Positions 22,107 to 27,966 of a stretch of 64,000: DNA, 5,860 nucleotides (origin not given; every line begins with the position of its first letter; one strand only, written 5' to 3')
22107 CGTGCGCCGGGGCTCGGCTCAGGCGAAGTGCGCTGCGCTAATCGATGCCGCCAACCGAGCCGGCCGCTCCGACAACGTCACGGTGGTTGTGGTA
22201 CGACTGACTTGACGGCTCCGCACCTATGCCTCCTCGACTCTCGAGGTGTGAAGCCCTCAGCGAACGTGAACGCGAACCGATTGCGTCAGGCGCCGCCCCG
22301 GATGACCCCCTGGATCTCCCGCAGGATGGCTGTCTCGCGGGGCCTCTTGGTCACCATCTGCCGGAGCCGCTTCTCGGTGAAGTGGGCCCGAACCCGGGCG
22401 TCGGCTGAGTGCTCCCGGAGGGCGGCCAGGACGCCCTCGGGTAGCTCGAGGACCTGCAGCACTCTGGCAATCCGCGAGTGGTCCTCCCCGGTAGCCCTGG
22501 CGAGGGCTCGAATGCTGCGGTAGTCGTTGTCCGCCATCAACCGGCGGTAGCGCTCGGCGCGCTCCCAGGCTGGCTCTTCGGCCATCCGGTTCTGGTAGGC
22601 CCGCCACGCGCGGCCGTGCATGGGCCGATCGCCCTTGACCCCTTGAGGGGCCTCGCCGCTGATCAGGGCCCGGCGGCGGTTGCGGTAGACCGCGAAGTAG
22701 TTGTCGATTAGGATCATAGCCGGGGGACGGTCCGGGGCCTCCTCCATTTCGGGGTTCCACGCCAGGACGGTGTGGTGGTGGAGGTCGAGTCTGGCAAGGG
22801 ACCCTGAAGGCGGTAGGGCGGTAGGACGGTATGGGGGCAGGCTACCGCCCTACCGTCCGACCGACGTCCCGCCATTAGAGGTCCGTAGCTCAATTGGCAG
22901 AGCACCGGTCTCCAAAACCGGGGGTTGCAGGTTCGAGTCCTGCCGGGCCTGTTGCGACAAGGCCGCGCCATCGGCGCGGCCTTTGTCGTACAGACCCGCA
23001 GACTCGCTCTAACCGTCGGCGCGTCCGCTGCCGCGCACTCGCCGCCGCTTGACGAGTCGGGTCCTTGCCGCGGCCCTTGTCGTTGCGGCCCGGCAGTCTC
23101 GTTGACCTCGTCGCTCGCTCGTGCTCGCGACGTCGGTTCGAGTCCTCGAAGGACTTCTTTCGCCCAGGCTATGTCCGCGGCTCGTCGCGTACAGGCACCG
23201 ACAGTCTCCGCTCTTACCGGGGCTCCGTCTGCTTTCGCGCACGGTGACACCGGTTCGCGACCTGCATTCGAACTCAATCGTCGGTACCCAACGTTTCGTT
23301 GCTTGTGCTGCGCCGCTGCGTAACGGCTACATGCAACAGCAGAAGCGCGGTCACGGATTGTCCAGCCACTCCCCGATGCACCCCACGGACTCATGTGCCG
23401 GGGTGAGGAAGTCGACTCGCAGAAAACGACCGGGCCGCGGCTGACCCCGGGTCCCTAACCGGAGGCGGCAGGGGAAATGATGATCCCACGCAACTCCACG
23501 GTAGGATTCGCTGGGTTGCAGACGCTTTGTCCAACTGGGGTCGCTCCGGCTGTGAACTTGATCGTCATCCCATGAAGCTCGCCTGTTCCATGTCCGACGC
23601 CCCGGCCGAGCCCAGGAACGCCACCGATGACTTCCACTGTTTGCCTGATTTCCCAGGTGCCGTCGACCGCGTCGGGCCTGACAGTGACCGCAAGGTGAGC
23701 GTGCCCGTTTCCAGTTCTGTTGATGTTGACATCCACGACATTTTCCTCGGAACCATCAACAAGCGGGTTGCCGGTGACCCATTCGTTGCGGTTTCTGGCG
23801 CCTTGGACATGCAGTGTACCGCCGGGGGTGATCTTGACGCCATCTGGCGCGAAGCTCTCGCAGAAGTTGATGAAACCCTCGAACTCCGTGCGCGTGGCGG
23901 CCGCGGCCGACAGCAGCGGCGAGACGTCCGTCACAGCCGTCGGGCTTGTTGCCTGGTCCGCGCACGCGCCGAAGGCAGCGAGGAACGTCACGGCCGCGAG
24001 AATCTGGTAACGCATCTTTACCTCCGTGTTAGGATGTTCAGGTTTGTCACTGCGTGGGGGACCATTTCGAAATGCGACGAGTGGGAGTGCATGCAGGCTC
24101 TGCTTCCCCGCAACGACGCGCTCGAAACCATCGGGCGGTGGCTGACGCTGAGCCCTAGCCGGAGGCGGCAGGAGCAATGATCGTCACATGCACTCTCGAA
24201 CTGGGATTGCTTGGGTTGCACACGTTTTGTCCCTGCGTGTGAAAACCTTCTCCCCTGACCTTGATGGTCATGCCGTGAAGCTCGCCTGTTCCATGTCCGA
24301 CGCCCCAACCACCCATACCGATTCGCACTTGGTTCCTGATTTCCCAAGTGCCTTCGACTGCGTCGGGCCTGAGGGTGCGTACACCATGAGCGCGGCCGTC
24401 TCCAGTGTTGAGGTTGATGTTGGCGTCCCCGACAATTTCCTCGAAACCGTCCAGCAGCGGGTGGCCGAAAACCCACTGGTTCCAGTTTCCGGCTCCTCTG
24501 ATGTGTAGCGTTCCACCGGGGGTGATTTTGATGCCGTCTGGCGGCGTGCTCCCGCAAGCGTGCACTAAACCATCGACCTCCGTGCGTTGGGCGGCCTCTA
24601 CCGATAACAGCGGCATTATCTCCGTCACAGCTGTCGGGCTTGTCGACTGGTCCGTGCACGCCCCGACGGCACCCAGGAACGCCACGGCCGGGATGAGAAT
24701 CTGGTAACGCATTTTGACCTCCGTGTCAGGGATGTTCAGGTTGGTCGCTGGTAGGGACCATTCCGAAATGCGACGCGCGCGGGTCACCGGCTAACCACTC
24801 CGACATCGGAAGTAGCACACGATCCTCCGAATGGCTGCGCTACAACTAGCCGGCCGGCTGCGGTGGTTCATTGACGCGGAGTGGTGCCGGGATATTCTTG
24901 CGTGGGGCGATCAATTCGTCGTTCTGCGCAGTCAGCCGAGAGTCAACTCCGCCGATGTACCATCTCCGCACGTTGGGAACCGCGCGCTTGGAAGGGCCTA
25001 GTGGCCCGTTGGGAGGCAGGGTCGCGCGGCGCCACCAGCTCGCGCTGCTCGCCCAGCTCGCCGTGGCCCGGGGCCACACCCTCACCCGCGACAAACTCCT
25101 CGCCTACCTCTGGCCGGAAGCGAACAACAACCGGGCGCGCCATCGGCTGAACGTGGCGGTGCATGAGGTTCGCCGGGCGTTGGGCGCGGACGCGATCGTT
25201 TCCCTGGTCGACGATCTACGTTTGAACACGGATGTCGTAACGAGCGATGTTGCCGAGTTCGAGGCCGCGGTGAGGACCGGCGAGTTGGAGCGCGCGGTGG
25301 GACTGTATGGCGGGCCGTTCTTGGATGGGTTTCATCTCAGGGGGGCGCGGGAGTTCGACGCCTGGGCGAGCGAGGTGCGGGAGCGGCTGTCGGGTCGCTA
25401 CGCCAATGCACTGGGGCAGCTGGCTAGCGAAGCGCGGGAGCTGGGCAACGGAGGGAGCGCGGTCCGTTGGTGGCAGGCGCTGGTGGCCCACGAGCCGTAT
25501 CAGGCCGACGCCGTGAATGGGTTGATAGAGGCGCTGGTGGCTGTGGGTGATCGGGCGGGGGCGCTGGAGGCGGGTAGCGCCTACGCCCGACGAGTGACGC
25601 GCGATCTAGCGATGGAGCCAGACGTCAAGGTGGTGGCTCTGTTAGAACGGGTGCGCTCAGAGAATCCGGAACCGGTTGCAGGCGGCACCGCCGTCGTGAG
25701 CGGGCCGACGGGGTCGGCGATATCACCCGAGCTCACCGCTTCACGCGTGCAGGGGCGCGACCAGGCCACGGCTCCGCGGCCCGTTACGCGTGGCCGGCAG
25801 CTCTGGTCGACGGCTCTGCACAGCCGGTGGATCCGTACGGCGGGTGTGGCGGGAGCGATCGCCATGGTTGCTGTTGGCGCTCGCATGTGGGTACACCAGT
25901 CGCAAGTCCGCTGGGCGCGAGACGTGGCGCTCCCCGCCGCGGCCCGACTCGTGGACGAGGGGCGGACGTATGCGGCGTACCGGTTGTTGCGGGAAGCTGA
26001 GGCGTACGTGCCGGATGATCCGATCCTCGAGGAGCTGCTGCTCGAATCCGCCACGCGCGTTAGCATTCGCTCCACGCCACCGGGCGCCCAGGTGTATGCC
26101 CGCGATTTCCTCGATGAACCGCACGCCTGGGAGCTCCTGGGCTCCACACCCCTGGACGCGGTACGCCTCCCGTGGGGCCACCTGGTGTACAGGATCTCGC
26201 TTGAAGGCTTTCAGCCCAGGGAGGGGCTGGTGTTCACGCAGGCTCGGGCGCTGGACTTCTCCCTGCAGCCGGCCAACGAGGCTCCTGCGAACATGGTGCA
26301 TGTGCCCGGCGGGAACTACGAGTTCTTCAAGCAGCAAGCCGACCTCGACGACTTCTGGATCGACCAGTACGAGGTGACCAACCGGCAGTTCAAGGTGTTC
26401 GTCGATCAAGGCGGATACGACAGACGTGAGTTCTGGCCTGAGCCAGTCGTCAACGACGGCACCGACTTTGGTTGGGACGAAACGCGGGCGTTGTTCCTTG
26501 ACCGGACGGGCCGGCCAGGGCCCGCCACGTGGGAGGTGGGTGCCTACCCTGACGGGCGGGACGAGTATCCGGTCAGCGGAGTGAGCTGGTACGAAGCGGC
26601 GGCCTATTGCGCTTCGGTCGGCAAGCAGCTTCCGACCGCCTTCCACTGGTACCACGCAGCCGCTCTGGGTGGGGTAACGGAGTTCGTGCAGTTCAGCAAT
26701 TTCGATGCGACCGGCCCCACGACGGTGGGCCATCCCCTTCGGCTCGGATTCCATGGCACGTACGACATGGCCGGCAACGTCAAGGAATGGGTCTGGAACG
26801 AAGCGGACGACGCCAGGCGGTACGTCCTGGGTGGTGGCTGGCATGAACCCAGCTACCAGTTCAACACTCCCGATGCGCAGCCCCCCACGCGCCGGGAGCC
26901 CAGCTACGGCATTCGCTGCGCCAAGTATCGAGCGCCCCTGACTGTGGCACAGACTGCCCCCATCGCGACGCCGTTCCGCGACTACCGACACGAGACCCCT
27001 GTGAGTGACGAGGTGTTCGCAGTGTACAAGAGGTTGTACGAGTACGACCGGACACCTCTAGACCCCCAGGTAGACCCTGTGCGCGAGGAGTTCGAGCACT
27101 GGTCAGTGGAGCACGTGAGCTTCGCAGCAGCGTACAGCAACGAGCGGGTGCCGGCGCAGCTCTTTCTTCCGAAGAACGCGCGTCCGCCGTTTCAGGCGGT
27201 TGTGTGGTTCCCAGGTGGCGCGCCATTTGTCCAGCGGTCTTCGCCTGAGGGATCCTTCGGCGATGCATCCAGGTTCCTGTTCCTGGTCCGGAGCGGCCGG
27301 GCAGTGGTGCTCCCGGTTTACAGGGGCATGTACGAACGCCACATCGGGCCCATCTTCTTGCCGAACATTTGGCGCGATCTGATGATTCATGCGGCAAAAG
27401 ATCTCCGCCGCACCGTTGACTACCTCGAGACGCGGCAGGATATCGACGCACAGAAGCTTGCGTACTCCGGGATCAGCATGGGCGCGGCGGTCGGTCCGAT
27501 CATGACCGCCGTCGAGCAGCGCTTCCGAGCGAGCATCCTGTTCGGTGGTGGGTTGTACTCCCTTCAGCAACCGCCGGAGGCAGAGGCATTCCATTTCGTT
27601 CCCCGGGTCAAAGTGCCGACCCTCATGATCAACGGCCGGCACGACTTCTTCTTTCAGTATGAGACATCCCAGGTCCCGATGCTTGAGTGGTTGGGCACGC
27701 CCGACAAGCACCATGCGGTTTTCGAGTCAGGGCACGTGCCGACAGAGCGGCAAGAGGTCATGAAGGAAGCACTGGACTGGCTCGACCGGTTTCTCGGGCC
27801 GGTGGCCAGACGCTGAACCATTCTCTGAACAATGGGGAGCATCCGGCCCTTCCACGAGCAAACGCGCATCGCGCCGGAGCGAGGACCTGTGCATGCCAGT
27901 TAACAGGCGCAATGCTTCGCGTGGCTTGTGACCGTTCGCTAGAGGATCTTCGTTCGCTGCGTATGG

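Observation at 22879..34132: Serial same-orientation duplicates of the tRNA-Trp 3' portion without any integrase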

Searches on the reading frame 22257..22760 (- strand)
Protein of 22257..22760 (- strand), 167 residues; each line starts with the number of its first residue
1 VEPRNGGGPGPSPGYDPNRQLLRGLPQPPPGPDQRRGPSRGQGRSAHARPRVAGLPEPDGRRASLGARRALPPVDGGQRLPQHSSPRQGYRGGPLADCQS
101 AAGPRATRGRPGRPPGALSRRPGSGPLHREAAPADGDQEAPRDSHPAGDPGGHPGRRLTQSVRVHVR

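Call 12: search_protein_families(library=pfam, proteins=[window:22257-22760:-], max_evalue=0.01)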
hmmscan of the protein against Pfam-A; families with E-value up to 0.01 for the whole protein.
window:22257-22760:- (167 aa): 0 families

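Call 43: find_encoding_contigs(protein=window:22286-22747:-, flank=10000, max_places=10)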
Protein window:22286-22747:- (153 aa): 23 contigs read that carry it; 10 places shown.
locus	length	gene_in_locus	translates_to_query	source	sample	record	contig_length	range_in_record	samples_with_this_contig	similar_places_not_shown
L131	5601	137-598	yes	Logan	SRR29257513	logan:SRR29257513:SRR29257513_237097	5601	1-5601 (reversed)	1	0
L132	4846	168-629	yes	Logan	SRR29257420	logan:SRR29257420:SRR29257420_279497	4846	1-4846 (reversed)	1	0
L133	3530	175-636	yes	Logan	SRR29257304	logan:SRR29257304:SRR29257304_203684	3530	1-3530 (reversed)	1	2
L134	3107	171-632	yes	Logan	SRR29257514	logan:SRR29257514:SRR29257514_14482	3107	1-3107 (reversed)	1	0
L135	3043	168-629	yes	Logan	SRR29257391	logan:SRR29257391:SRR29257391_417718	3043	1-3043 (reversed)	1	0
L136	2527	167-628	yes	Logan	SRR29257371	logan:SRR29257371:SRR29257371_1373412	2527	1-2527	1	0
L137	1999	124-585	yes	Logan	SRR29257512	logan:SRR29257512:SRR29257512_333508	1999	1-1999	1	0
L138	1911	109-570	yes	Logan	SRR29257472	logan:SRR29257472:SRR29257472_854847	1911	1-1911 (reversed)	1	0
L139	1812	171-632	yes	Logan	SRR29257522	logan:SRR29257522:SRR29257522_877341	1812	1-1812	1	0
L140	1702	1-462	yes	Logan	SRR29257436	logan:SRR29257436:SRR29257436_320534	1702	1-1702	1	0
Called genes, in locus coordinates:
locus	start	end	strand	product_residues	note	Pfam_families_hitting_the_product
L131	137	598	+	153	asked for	-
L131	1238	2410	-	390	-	PF05343:Peptidase_M42, PF01546:Peptidase_M20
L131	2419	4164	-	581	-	PF00583:Acetyltransf_1, PF13508:Acetyltransf_7, PF08445:FR47 (weak), PF14397:ATPgrasp_ST (faint), PF02655:ATP-grasp_3, PF02955:GSH-S_ATP (faint), PF07478:Dala_Dala_lig_C (weak), PF08443:RimK (weak)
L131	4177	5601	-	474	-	?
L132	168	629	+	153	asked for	-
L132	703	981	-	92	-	-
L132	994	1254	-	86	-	-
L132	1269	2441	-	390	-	PF05343:Peptidase_M42, PF01546:Peptidase_M20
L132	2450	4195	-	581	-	PF00583:Acetyltransf_1, PF13508:Acetyltransf_7, PF08445:FR47 (weak), PF14397:ATPgrasp_ST (faint), PF02655:ATP-grasp_3, PF02955:GSH-S_ATP (faint), PF07478:Dala_Dala_lig_C (weak), PF08443:RimK (weak)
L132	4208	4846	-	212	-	?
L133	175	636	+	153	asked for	-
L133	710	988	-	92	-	-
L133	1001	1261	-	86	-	-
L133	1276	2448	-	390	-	PF05343:Peptidase_M42, PF01546:Peptidase_M20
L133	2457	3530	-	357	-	?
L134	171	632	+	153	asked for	-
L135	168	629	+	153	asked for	-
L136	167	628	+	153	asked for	-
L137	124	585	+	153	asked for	-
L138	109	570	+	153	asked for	-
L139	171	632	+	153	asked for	-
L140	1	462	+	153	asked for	?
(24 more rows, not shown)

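Call 46: search_protein_families(library=pfam, proteins=[window:22286-22747:-], max_evalue=0.01)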
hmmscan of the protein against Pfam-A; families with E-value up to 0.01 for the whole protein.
window:22286-22747:- (153 aa): 3 families
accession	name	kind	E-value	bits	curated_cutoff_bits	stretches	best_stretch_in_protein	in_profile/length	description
PF17762.8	HTH_ParB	-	5.4e-05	23.7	22.6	1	62-114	7-58/102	ParB HTH domain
PF00570.28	HRDC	-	0.0019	18.5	23.8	1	107-148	8-52/68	HRDC domain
PF18090.7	SoPB_HTH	-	0.0029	18.2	27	1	60-120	3-62/75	Centromere-binding protein HTH domain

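Call 67: search_protein_families(library=ncbifam, proteins=[window:22286-22747:-], max_evalue=0.01)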
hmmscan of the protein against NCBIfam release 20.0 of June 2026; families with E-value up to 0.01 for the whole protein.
window:22286-22747:- (153 aa): 2 families
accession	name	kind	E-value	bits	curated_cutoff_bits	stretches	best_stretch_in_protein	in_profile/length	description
TIGR00180.1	parB_part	domain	6.1e-05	22.8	58.45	1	57-116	102-160/186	ParB/RepB/Spo0J family partition protein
TIGR04285.1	nucleoid_noc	exception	0.00048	19.6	315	1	61-118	100-156/255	nucleoid occlusion protein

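Call 68: search_protein_families(library=phrogs, proteins=[window:22286-22747:-], max_evalue=0.001)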
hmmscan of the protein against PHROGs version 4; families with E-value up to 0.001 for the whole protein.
window:22286-22747:- (153 aa): 0 families

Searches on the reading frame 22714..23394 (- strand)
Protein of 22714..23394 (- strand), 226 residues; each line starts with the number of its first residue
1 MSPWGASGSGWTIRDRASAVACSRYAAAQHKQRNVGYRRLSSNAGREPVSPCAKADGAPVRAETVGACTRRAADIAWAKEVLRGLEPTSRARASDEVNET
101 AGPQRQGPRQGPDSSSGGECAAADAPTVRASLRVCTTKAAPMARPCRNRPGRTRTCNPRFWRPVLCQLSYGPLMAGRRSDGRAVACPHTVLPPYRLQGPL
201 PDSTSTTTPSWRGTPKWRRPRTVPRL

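Call 91: search_protein_families(library=pfam, proteins=[window:22714-23394:-], max_evalue=0.01)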
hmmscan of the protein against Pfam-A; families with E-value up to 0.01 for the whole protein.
window:22714-23394:- (226 aa): 0 families

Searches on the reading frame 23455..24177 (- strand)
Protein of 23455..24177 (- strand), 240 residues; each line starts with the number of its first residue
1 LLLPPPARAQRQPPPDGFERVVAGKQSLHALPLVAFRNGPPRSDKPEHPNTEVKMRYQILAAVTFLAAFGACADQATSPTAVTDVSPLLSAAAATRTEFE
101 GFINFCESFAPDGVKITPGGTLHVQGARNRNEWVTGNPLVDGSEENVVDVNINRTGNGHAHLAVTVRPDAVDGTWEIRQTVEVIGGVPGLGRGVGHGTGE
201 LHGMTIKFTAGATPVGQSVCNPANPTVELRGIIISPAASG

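Call 12: search_protein_families(library=pfam, proteins=[window:23455-24177:-], max_evalue=0.01)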
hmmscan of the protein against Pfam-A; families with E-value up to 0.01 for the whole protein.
window:23455-24177:- (240 aa): 0 families

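Call 67: search_protein_families(library=ncbifam, proteins=[window:23455-24177:-], max_evalue=0.01)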
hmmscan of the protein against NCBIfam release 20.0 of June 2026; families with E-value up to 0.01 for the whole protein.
window:23455-24177:- (240 aa): 0 families

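Call 68: search_protein_families(library=phrogs, proteins=[window:23455-24177:-], max_evalue=0.001)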
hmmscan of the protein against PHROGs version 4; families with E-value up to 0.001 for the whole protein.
window:23455-24177:- (240 aa): 0 families

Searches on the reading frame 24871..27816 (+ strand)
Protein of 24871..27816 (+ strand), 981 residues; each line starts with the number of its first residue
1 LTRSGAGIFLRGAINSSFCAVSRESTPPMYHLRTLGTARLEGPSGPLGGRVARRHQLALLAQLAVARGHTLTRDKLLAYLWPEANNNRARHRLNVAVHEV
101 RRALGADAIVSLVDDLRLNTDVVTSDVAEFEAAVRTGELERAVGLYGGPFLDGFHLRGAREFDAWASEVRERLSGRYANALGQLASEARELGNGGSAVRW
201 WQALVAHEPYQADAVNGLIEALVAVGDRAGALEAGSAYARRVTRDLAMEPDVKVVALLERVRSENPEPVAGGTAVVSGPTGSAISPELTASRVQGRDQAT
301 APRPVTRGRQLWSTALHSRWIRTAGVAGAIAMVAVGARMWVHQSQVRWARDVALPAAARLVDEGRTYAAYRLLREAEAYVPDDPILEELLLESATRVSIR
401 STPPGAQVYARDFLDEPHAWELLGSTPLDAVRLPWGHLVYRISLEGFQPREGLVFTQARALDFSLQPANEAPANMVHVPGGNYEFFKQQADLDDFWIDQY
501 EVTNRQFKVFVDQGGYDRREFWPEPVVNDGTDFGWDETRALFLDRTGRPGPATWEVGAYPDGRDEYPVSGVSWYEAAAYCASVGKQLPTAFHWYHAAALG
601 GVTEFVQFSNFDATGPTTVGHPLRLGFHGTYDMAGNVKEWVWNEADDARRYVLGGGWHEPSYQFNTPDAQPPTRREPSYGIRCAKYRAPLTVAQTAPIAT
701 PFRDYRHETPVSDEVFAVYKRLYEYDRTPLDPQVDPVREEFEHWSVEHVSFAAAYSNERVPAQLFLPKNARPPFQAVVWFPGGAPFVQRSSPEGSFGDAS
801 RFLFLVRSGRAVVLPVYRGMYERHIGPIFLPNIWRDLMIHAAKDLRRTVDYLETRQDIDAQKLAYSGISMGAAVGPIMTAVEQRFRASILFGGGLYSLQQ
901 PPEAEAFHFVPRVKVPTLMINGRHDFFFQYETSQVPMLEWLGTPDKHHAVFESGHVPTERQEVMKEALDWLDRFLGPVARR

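Call 12: search_protein_families(library=pfam, proteins=[window:24871-27816:+], max_evalue=0.01)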
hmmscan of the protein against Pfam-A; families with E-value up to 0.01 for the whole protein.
window:24871-27816:+ (981 aa): 9 families
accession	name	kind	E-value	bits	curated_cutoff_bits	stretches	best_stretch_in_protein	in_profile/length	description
PF03781.23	FGE-sulfatase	-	4.8e-26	92.4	23.3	1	475-685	5-255/255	Sulfatase-modifying factor enzyme 1-like domain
PF03704.23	BTAD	-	3.3e-12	47.4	22.1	1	136-262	26-146/146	Bacterial transcriptional activator domain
PF00486.34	Trans_reg_C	-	1.4e-05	25.5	26.2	1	55-107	9-60/77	Transcriptional regulatory protein, C terminal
PF00326.27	Peptidase_S9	-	3.1e-05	24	22.6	1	801-889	6-93/213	Prolyl oligopeptidase family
PF03403.19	PAF-AH_p_II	-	0.0012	17.9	20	1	850-956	210-306/372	Platelet-activating factor acetylhydrolase, isoform II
PF01738.24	DLH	-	0.0021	18.1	21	1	834-931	70-160/217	Dienelactone hydrolase family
PF12740.14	PETase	-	0.0031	17.4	28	1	840-975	104-233/263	PET hydrolase-like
PF08308.17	PEGA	-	0.0033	17.8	20.8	0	396-450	3-49/71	PEGA domain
PF00561.26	Abhydrolase_1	-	0.008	16.3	25.8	0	893-956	178-239/245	alpha/beta hydrolase fold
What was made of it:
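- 24871..27816 (+): Islet 1 cargo: SARP/BTAD-FGE-sulfatase-hydrolase protein. call 12.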

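Call 69: find_homologous_proteins(query=window:24871-27816:+, max_evalue=1e-80)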
Query window:24871-27816:+ (981 aa): 13 proteins with E <= 1e-80 among 8000 candidates.
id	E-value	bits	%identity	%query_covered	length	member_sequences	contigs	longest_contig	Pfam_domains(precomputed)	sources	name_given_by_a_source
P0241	0.0e+0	2206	100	97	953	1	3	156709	PF03704.24,PF00326.28,PF03781.23,PF00486.35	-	-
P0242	0.0e+0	1667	78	95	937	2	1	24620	PF03704.24,PF03781.23,PF00486.35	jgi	jgi:DNA-binding SARP family transcriptional activator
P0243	1.8e-291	988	51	97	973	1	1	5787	PF03704.24,PF03781.23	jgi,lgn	jgi:DNA-binding SARP family transcriptional activator/formylglycine-generating enzyme required for s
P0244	2.1e-206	706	65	39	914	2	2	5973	PF03704.24,PF07714.24,PF00069.32,PF03109.23,PF03781.23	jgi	jgi:DNA-binding SARP family transcriptional activator/formylglycine-generating enzyme required for s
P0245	6.0e-168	579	46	65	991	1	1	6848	PF07714.24,PF00069.32,PF03781.23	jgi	jgi:formylglycine-generating enzyme required for sulfatase activity/dienelactone hydrolase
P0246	2.0e-165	571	43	68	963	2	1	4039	PF07714.24,PF00069.32,PF03781.23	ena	-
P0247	1.4e-160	554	44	65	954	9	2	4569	PF07714.24,PF00069.32,PF01738.25,PF03109.23,PF03781.23,PF01636.30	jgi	jgi:dienelactone hydrolase/predicted Ser/Thr protein kinase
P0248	1.3e-156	541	42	70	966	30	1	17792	PF07714.24,PF00069.32,PF01738.25,PF03781.23,PF01636.30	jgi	jgi:eukaryotic-like serine/threonine-protein kinase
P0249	8.3e-156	539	42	70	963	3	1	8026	PF07714.24,PF00069.32,PF03781.23,PF01636.30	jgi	jgi:tRNA A-37 threonylcarbamoyl transferase component Bud32/cephalosporin-C deacetylase-like acetyl 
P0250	3.9e-155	537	43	66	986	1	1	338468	PF07714.24,PF00069.32,PF03781.23,PF01636.30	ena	-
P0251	9.9e-152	525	42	65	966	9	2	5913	PF07714.24,PF00069.32,PF03781.23,PF01636.30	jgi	jgi:eukaryotic-like serine/threonine-protein kinase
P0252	3.0e-119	418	45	48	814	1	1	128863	PF07714.24,PF00069.32,PF03781.23,PF01636.30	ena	-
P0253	2.4e-83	299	54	32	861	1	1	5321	PF14559.13,PF03704.24,PF00486.35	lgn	-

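Call 70: find_encoding_contigs(protein=P0241, flank=10000, max_places=5)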
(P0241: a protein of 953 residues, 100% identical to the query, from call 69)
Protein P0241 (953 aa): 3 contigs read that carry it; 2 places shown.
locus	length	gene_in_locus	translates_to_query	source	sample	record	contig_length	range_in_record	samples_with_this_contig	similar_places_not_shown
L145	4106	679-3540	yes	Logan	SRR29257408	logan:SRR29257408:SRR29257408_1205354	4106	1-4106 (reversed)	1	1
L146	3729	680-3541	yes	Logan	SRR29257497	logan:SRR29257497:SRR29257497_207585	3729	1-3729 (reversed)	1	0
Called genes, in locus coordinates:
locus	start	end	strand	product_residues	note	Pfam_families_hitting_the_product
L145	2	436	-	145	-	?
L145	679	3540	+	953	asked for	PF00486:Trans_reg_C (faint), PF03704:BTAD, PF03781:FGE-sulfatase, PF00326:Peptidase_S9 (faint)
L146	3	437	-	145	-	?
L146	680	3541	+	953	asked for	PF00486:Trans_reg_C (faint), PF03704:BTAD, PF03781:FGE-sulfatase, PF00326:Peptidase_S9 (faint)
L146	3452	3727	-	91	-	?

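Call 71: find_encoding_contigs(protein=P0242, flank=10000, max_places=3)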
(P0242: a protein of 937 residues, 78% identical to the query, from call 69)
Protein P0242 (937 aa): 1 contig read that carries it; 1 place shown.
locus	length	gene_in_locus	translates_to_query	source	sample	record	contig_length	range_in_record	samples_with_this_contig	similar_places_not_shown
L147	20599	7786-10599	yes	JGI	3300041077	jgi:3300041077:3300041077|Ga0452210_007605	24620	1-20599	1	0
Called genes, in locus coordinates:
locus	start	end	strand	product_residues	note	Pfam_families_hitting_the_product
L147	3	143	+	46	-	?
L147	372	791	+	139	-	PF14534:DUF4440, PF12680:SnoaL_2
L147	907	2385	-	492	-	PF14321:DUF4382, PF02369:Big_1 (faint), PF13620:CarboxypepD_reg (weak)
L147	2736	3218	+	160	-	PF12680:SnoaL_2 (weak), PF14534:DUF4440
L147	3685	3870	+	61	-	-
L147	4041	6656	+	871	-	PF13620:CarboxypepD_reg, PF07715:Plug (weak), PF25183:OMP_b-brl_4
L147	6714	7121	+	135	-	-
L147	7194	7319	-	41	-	-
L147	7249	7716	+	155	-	-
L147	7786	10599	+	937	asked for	PF00486:Trans_reg_C (weak), PF03704:BTAD, PF03781:FGE-sulfatase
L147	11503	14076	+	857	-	PF00069:Pkinase, PF07714:PK_Tyr_Ser-Thr, PF17680:FlgO (faint), PF14559:TPR_19 (faint)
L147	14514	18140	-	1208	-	PF00069:Pkinase, PF07714:PK_Tyr_Ser-Thr, PF12704:MacB_PCD, PF02687:FtsX, PF12704:MacB_PCD, PF02687:FtsX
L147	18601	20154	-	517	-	PF13620:CarboxypepD_reg, PF24684:Vgb_lyase, PF08450:SGL (faint)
